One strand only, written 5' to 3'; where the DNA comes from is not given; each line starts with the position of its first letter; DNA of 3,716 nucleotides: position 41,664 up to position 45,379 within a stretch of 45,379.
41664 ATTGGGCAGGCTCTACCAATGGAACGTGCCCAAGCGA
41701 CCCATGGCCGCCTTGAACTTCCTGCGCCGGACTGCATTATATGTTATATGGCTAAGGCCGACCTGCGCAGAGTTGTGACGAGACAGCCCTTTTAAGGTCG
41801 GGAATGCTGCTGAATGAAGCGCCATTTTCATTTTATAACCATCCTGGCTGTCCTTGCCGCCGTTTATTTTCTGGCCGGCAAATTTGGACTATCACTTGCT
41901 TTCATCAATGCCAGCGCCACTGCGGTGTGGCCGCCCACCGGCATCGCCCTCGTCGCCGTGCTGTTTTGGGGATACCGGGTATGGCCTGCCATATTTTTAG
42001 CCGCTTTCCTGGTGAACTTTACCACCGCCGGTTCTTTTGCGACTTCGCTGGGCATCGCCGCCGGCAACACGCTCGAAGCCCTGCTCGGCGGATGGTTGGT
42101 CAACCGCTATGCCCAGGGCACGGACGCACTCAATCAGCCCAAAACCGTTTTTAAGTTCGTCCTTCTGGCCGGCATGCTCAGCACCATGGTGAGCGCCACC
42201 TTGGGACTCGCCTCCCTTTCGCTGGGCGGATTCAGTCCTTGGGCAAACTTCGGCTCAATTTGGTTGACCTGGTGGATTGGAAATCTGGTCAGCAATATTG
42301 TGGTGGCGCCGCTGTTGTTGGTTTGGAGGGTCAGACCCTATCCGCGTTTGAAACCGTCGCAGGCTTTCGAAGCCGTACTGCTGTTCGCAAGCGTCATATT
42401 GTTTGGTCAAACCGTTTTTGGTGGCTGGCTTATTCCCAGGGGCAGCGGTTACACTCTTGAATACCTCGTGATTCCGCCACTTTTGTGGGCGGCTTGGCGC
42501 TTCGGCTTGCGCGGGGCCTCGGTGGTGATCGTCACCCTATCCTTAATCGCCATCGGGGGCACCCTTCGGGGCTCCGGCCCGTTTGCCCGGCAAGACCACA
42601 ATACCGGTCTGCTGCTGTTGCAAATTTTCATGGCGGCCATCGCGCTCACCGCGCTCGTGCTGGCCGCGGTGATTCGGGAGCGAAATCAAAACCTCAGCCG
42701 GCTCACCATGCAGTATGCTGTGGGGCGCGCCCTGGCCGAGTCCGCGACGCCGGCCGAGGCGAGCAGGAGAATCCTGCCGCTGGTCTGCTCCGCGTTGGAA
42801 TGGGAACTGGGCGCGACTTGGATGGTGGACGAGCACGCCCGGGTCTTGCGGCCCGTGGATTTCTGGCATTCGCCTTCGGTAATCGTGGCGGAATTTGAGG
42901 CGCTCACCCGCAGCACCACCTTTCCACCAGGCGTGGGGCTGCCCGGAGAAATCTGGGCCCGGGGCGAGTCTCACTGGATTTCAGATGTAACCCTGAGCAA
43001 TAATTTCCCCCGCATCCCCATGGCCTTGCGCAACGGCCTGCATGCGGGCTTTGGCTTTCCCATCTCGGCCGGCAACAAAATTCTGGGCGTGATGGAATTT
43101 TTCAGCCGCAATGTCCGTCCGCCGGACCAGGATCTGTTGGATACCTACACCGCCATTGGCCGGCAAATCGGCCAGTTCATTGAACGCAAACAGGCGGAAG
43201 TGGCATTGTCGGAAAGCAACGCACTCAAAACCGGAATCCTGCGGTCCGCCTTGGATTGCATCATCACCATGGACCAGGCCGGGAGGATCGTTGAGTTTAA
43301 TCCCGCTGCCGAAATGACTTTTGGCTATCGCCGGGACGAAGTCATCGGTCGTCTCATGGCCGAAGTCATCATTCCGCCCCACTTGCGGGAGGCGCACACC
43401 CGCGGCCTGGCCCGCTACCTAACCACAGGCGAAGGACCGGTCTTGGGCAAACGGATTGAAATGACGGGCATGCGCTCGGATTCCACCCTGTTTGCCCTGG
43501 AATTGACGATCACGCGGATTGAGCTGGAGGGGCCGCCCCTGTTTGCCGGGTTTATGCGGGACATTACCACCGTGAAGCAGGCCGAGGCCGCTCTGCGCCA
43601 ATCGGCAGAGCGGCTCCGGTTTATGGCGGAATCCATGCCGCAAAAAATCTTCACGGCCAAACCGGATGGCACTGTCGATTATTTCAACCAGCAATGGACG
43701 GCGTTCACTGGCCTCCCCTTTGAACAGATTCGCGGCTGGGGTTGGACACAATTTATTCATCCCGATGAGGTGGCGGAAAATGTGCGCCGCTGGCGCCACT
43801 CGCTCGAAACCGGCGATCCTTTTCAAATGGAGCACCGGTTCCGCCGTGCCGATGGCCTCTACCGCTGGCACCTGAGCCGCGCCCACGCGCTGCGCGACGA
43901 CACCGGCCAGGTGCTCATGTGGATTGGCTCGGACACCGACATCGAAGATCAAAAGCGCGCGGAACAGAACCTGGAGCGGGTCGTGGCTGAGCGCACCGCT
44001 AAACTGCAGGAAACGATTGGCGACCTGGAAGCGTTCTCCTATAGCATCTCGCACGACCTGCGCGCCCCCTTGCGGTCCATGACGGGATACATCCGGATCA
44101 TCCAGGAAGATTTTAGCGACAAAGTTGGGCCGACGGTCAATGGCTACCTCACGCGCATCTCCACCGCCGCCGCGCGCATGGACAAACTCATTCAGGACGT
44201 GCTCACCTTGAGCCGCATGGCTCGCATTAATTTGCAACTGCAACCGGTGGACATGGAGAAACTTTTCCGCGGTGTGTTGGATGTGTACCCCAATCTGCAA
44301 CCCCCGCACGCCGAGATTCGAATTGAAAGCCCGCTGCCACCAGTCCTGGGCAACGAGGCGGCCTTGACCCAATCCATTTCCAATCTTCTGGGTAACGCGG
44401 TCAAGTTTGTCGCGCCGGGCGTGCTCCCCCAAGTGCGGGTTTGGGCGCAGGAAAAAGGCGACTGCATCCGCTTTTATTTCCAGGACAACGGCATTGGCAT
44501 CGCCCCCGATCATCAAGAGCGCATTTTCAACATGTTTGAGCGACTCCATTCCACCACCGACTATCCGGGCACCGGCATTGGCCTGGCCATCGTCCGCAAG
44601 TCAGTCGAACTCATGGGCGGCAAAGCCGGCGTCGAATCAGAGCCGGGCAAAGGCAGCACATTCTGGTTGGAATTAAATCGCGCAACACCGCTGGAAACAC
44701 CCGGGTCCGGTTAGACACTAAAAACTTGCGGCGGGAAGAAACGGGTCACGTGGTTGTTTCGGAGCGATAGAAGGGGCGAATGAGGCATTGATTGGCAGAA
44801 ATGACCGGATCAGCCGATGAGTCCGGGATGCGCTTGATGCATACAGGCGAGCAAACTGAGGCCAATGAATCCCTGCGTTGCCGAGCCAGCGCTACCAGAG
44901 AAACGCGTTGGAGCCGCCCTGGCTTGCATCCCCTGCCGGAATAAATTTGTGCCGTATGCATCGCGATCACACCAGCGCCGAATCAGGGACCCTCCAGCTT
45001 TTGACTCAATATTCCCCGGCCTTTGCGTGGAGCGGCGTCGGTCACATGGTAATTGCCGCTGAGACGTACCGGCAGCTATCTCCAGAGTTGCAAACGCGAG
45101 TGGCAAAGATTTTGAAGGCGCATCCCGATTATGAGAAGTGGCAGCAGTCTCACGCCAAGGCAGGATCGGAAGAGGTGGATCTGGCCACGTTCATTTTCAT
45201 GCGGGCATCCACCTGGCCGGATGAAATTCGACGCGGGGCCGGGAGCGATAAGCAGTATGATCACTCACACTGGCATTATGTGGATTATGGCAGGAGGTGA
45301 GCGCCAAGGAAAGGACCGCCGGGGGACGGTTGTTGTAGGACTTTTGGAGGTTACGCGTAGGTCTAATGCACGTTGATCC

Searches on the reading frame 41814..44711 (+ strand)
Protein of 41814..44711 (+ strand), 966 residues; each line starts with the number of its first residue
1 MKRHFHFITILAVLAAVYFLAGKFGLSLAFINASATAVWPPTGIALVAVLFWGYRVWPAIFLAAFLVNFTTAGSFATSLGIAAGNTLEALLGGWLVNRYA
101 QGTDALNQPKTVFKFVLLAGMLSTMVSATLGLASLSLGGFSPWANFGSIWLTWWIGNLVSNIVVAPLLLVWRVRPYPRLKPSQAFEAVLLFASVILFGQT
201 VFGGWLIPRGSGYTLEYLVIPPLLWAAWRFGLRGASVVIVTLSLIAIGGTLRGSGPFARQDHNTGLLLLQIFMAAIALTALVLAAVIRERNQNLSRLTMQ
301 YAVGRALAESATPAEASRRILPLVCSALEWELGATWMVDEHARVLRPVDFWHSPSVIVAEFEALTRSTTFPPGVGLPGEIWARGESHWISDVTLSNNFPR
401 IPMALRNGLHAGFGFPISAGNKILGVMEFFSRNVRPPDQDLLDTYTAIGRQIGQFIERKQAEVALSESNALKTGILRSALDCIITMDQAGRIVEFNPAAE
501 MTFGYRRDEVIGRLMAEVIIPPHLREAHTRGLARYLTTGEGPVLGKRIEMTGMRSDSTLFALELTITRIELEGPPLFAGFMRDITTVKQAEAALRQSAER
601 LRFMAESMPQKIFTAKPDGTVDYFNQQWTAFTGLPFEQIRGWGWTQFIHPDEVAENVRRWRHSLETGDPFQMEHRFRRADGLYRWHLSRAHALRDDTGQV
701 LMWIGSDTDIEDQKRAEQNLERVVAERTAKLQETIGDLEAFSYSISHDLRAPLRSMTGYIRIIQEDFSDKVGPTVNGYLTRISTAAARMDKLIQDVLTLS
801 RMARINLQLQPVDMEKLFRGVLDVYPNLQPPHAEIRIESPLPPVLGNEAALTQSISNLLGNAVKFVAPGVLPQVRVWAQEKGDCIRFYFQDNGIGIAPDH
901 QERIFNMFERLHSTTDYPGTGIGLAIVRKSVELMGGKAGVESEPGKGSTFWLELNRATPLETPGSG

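Call 24: search_protein_families(library=pfam, proteins=[window:41814-44711:+])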
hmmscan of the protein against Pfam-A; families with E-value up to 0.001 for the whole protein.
window:41814-44711:+ (966 aa): 10 families
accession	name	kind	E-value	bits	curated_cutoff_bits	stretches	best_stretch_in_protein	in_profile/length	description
PF05231.19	MASE1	-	7.2e-56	189.9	29.8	1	11-290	2-298/299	MASE1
PF02518.31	HATPase_c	-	1.2e-26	93.7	26.4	1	846-956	1-109/111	Histidine kinase-, DNA gyrase B-, and HSP90-like ATPase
PF13426.13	PAS_9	-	4.2e-24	85.2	27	2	481-585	2-102/103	PAS domain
PF08448.16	PAS_4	-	4.6e-20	72.3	23.1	2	606-714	2-109/110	PAS fold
PF00989.32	PAS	-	2e-18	66.9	22.6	2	475-584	6-113/113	PAS fold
PF08447.18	PAS_3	-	2.9e-18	66.3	25.6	1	623-705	3-87/89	PAS fold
PF13185.12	GAF_2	-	3.4e-12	47.2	28.6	1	311-457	2-136/136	GAF domain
PF00512.31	HisKA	-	5.7e-11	42.7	26.9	1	739-802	3-63/66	His Kinase A (phospho-acceptor) domain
PF13188.13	PAS_8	-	2.8e-06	27.5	21.8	0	599-652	1-55/65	PAS domain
PF24820.1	Diguanyl_cycl_sensor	-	3.6e-05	24.1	28.1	0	481-583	7-109/109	Diguanylate cyclase-like sensor domain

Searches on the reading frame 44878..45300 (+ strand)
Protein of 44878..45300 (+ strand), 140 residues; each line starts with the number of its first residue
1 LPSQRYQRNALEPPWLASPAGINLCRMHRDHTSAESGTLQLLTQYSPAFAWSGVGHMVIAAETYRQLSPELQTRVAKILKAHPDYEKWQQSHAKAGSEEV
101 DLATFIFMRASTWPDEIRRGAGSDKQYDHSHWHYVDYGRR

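Call 25: search_protein_families(library=pfam, max_evalue=0.01, proteins=[window:44878-45297:+])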
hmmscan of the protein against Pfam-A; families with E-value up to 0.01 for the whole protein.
window:44878-45297:+ (140 aa): 1 family
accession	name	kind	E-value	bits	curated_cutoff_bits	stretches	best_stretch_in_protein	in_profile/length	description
PF02265.22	S1-P1_nuclease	-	8.6e-07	29.5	29.5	1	51-137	1-65/258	S1/P1 Nuclease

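Call 36: find_encoding_contigs(protein=window:44878-45300:+, flank=3000, max_places=4)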
Protein window:44878-45300:+ (140 aa): no gene with exactly this product is on record in the collection.
